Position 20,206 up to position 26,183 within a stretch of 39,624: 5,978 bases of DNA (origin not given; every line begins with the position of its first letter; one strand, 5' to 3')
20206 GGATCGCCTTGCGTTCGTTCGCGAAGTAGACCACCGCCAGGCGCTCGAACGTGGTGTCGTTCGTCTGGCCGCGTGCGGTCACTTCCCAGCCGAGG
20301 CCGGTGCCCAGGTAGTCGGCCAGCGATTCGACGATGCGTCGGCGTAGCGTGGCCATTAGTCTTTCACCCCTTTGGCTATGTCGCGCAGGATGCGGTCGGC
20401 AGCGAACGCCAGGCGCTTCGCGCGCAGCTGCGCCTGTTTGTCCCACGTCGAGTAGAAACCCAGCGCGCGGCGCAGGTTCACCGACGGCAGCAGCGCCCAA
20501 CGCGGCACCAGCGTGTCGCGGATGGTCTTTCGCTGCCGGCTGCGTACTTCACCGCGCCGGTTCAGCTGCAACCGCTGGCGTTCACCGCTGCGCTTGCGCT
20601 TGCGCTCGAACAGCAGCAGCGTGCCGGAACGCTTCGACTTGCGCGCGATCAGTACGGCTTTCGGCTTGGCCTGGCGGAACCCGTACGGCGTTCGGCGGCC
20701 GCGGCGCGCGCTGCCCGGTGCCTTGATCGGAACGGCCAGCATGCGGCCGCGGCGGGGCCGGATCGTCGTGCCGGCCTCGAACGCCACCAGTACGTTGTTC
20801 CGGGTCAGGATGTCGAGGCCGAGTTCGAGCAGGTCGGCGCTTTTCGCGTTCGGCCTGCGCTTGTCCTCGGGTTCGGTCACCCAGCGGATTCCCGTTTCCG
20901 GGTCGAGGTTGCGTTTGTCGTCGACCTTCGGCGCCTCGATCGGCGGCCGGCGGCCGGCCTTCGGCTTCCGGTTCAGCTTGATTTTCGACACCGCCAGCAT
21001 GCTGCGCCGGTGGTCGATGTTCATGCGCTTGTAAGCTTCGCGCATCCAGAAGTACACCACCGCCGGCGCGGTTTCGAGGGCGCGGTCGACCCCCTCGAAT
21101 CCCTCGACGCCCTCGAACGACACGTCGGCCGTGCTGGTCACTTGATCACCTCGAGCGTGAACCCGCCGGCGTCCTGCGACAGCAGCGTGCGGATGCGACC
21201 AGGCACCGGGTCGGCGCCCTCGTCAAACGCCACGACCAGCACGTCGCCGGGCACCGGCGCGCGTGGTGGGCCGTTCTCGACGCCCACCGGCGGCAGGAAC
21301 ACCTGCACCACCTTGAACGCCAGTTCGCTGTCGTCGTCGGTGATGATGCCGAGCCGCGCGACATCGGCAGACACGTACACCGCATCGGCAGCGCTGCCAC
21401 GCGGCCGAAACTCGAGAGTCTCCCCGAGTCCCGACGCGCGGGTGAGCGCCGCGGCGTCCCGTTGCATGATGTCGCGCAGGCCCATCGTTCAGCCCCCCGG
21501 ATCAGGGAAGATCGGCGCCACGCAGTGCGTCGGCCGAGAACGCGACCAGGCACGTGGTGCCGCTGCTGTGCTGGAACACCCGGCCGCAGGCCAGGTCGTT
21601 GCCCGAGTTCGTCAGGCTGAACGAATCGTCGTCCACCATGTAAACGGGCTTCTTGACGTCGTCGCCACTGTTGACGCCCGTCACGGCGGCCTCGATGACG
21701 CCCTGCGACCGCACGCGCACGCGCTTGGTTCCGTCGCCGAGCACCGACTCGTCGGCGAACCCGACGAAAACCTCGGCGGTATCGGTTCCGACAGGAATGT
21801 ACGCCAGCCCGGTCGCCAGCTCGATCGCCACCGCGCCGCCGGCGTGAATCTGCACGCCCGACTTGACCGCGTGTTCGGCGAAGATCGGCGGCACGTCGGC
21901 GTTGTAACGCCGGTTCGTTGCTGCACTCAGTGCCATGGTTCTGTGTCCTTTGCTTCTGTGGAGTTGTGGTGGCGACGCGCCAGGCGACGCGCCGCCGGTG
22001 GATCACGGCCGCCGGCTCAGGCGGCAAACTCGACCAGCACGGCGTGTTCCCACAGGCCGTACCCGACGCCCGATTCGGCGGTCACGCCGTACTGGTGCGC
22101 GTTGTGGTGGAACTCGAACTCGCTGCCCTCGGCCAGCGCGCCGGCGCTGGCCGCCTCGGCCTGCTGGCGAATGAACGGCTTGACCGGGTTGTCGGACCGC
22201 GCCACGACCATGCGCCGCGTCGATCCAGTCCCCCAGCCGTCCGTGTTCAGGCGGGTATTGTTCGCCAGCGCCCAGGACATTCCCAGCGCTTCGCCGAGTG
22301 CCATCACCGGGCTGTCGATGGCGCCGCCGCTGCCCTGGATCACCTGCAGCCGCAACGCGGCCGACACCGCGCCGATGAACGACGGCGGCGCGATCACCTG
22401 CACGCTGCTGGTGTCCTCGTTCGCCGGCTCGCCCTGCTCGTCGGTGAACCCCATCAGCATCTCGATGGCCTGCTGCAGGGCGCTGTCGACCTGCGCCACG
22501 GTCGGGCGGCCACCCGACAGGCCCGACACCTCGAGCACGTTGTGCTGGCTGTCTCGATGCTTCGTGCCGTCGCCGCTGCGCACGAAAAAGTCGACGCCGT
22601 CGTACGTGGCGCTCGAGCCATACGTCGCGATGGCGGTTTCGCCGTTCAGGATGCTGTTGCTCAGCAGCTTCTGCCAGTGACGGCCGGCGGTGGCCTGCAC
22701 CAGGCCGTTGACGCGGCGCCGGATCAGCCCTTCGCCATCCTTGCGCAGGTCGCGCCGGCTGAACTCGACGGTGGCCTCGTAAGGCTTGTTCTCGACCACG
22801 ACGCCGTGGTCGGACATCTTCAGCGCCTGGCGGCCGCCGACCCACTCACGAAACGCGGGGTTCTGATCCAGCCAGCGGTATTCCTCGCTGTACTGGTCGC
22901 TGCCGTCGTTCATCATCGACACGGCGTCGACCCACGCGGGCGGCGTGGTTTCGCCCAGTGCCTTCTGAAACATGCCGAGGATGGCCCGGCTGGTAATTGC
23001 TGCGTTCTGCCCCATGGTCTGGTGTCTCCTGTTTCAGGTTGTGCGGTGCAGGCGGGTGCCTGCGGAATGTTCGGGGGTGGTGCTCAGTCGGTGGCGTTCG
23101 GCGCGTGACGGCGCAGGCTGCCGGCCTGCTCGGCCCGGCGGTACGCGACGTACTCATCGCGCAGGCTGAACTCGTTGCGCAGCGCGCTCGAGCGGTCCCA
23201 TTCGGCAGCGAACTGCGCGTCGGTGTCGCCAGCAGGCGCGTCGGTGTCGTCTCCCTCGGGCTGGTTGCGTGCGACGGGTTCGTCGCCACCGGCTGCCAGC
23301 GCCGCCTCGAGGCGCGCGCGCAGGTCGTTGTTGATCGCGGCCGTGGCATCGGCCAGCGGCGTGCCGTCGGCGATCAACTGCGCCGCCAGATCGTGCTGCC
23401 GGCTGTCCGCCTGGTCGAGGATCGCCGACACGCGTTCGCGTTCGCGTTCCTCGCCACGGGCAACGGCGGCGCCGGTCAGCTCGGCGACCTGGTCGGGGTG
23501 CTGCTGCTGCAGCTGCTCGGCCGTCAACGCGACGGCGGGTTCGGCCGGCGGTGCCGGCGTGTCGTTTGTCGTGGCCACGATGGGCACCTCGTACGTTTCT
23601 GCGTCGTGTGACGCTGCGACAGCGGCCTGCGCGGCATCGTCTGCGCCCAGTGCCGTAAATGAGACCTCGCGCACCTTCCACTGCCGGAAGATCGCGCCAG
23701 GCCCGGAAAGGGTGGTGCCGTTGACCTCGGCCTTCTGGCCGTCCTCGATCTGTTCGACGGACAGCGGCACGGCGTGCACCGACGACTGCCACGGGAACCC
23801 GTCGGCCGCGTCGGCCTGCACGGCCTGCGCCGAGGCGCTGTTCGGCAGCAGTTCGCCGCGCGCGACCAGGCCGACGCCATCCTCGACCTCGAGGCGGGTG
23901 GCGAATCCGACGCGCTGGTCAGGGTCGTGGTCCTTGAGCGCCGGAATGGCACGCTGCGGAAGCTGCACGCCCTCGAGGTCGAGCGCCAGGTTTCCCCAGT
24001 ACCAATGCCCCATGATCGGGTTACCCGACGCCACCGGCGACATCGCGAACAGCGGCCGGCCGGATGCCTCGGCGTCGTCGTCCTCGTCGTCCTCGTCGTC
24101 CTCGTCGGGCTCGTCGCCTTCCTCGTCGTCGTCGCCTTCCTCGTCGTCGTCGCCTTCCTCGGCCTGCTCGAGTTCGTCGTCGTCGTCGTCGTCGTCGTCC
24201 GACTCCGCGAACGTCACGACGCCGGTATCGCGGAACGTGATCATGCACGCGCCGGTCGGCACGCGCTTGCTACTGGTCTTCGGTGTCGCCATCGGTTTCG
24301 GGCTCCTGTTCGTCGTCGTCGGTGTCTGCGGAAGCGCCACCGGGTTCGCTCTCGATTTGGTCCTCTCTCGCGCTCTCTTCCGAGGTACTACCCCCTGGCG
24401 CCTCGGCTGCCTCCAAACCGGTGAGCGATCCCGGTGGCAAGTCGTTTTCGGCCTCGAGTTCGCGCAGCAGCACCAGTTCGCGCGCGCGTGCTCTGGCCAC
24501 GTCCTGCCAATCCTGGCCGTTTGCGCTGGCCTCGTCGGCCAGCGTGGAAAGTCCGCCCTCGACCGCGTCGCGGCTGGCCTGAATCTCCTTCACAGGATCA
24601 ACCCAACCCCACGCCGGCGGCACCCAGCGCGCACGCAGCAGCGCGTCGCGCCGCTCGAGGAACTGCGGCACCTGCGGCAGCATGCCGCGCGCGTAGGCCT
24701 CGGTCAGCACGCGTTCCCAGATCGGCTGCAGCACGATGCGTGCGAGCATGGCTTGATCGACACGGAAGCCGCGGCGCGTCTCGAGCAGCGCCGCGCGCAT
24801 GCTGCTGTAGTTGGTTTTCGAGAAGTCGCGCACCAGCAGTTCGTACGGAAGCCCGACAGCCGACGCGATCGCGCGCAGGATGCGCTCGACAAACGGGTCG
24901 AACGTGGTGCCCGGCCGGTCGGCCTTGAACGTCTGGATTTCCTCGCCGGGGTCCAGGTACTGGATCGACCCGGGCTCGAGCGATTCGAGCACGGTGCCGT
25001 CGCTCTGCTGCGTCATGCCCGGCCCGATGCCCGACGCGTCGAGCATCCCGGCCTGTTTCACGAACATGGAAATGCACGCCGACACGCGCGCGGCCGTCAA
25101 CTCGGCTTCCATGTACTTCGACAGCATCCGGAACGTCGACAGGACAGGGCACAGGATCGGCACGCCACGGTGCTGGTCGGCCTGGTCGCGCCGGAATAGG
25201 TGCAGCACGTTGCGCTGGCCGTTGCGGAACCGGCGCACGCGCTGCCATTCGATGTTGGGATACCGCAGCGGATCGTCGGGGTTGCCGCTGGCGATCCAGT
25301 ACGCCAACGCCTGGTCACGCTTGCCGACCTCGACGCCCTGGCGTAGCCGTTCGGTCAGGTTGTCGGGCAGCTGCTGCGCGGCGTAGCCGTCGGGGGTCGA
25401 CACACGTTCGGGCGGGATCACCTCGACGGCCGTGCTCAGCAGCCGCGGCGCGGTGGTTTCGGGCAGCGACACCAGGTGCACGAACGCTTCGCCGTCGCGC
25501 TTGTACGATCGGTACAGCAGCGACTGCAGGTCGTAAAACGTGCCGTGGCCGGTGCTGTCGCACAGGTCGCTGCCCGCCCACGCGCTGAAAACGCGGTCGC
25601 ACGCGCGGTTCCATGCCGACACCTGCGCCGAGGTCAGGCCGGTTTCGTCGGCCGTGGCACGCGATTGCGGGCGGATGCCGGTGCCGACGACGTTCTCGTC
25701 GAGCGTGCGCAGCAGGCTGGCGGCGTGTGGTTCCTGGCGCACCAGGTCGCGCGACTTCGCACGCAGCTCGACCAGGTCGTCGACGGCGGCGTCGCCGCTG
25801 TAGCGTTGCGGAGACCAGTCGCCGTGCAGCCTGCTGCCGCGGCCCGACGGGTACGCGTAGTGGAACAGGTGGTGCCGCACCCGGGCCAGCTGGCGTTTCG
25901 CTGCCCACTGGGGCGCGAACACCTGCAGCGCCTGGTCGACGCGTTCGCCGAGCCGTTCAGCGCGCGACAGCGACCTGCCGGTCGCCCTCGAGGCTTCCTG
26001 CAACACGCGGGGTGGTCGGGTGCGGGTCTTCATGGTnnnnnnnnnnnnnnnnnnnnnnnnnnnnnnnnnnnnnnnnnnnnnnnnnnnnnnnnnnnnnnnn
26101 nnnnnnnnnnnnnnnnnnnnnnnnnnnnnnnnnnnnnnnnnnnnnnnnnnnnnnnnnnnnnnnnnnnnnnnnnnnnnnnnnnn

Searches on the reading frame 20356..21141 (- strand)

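Call 20: search_protein_families(library=phrogs, proteins=[window:20356-21141:-], max_evalue=0.01)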
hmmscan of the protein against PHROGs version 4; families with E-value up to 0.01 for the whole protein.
window:20356-21141:- (261 aa): 1 family
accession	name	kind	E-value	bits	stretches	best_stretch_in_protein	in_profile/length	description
phrog_6367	-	unknown function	4.3e-09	37.6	1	117-230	86-196/217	-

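Call 21: search_protein_families(library=pfam, proteins=[window:20356-21141:-], max_evalue=0.05)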
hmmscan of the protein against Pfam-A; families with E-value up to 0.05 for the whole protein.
window:20356-21141:- (261 aa): 0 families

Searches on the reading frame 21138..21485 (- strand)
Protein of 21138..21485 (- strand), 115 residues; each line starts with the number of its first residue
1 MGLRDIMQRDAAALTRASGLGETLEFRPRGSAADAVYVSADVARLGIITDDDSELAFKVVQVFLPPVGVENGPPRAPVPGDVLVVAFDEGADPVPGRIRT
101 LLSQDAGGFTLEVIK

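Call 20: search_protein_families(library=phrogs, proteins=[window:21138-21485:-], max_evalue=0.01)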
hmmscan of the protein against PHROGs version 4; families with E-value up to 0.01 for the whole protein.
window:21138-21485:- (115 aa): 0 families

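Call 21: search_protein_families(library=pfam, proteins=[window:21138-21485:-], max_evalue=0.05)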
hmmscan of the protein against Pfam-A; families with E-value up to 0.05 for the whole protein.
window:21138-21485:- (115 aa): 0 families

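Call 77: search_solved_structures(query=window:21138-21485:-, max_evalue=1)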
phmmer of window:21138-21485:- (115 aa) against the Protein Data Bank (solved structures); distinct sequences matched with E-value up to 1: 0.

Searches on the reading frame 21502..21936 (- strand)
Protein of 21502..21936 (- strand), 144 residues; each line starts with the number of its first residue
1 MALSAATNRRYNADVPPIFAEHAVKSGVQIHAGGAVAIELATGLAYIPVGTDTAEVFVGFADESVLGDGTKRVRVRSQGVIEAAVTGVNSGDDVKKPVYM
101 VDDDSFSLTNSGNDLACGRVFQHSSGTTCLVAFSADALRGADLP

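Call 20: search_protein_families(library=phrogs, proteins=[window:21502-21936:-], max_evalue=0.01)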
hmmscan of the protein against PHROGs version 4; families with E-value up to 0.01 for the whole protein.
window:21502-21936:- (144 aa): 1 family
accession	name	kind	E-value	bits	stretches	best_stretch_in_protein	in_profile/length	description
phrog_1731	-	head and packaging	1.9e-12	48.4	1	19-131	17-132/135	virion structural protein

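Call 21: search_protein_families(library=pfam, proteins=[window:21502-21936:-], max_evalue=0.05)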
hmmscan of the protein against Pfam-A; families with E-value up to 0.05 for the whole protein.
window:21502-21936:- (144 aa): 0 families

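Call 78: search_solved_structures(query=window:21502-21936:-, max_evalue=1)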
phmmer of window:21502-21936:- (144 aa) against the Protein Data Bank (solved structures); distinct sequences matched with E-value up to 1: 0.

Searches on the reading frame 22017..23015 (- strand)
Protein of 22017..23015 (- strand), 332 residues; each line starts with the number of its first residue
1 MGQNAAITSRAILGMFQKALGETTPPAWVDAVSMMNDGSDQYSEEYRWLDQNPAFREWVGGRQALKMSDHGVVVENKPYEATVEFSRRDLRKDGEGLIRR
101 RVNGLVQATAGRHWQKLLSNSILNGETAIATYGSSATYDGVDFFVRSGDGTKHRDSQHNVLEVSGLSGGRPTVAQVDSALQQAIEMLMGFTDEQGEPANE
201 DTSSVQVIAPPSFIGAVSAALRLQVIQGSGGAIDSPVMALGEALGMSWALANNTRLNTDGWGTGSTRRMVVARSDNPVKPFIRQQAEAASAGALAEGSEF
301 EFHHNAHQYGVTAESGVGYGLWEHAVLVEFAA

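Call 20: search_protein_families(library=phrogs, proteins=[window:22017-23015:-], max_evalue=0.01)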
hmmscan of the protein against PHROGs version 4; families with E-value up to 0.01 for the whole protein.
window:22017-23015:- (332 aa): 1 family
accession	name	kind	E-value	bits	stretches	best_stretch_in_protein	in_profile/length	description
phrog_371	-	head and packaging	3.5e-31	109.6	1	15-328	19-231/303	major head protein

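Call 21: search_protein_families(library=pfam, proteins=[window:22017-23015:-], max_evalue=0.05)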
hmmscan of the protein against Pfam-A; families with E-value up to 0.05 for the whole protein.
window:22017-23015:- (332 aa): 1 family
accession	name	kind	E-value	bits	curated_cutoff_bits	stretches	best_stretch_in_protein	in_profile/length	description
PF10124.15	Mu-like_gpT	-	1.2e-24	87.6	20.1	2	15-147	11-132/289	Mu-like prophage major head subunit gpT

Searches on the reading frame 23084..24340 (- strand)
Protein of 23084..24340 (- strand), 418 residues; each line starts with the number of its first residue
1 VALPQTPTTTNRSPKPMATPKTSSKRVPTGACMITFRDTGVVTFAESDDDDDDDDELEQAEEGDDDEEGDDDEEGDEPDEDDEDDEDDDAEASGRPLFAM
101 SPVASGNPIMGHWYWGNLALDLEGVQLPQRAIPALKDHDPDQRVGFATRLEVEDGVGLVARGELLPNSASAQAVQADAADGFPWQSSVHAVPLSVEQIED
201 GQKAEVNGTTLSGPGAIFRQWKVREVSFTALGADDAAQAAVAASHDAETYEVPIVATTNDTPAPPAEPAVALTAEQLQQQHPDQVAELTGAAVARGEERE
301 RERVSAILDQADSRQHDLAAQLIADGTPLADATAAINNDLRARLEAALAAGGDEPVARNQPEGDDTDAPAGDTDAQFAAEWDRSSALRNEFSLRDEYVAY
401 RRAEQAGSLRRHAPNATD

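Call 6: search_protein_families(library=pfam, proteins=[window:23084-24340:-], max_evalue=0.1)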
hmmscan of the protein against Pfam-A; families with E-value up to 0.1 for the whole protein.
window:23084-24340:- (418 aa): 1 family
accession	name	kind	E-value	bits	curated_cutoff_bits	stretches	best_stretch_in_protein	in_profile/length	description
PF04931.18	DNA_pol_phi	-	0.0032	16.1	27.6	1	46-91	637-684/765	DNA polymerase phi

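Call 20: search_protein_families(library=phrogs, proteins=[window:23084-24340:-], max_evalue=0.01)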
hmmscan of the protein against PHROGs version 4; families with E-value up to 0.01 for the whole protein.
window:23084-24340:- (418 aa): 4 families
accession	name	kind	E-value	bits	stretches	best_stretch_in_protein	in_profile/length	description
phrog_3244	-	head and packaging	6.8e-23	82.9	1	103-303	52-237/326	head maturation protease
phrog_617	-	head and packaging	4.5e-08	33.4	1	129-349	58-255/626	major head protein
phrog_4523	-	head and packaging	6.2e-08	32.8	1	123-352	61-283/644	major head and protease protein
phrog_5298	-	moron, auxiliary metabolic gene and host takeover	0.0044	16.7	1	32-129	277-343/645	cobalamin biosynthesis protein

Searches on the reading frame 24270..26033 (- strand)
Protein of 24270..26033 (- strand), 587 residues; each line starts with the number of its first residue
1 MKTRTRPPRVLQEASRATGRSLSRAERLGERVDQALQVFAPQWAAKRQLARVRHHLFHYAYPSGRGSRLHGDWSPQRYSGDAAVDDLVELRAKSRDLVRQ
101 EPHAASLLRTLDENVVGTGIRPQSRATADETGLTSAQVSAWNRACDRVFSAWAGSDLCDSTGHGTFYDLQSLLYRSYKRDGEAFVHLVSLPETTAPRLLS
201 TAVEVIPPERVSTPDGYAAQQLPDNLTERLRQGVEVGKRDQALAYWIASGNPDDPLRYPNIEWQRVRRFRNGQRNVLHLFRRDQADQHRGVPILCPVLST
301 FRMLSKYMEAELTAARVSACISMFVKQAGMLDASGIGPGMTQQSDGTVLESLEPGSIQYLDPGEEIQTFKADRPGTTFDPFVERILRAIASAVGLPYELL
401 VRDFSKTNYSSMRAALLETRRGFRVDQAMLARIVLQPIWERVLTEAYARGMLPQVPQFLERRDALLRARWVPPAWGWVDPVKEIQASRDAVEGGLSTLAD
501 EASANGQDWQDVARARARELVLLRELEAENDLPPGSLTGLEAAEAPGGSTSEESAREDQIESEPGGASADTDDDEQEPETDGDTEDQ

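Call 4: search_protein_families(library=phrogs, proteins=[window:24270-26033:-], max_evalue=0.01)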
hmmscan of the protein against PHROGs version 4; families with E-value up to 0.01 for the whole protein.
window:24270-26033:- (587 aa): 6 families
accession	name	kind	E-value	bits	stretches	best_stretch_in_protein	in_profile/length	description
phrog_21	-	head and packaging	5.3e-117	393.3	1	32-575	11-548/1362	portal protein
phrog_537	-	head and packaging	2.9e-53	181.4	1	346-554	22-230/233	portal protein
phrog_12037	-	unknown function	3.2e-06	27.9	1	32-190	4-153/212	-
phrog_5862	-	unknown function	3.9e-05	24.7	1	478-519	3-44/81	-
phrog_33813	-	unknown function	6.1e-05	23.9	1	70-153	42-124/160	-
phrog_3993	-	unknown function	0.0022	19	1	63-220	29-186/195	-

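Call 6: search_protein_families(library=pfam, proteins=[window:24270-26033:-], max_evalue=0.1)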
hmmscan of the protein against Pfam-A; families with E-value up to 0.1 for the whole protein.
window:24270-26033:- (587 aa): 2 families
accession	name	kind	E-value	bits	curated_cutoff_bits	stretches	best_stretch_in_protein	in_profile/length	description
PF05136.18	Phage_portal_2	-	5.9e-100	335.3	32.9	1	68-427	3-354/354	Phage portal protein, lambda family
PF12236.14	Head-tail_con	-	0.074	11.9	27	0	433-472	397-434/489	Bacteriophage head to tail connecting protein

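Call 79: search_solved_structures(query=window:24270-26033:-, max_evalue=0.001)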
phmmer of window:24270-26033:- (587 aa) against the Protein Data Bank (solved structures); distinct sequences matched with E-value up to 0.001: 3.
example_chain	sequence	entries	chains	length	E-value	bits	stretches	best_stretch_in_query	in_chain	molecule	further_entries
8vhx_D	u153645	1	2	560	1.8e-36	129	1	66-558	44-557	Portal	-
8k38_A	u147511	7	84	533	7.1e-30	107.2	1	51-524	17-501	Portal protein B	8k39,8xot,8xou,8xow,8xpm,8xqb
8gtd_A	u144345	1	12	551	9.7e-21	77.1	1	232-534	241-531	Portal protein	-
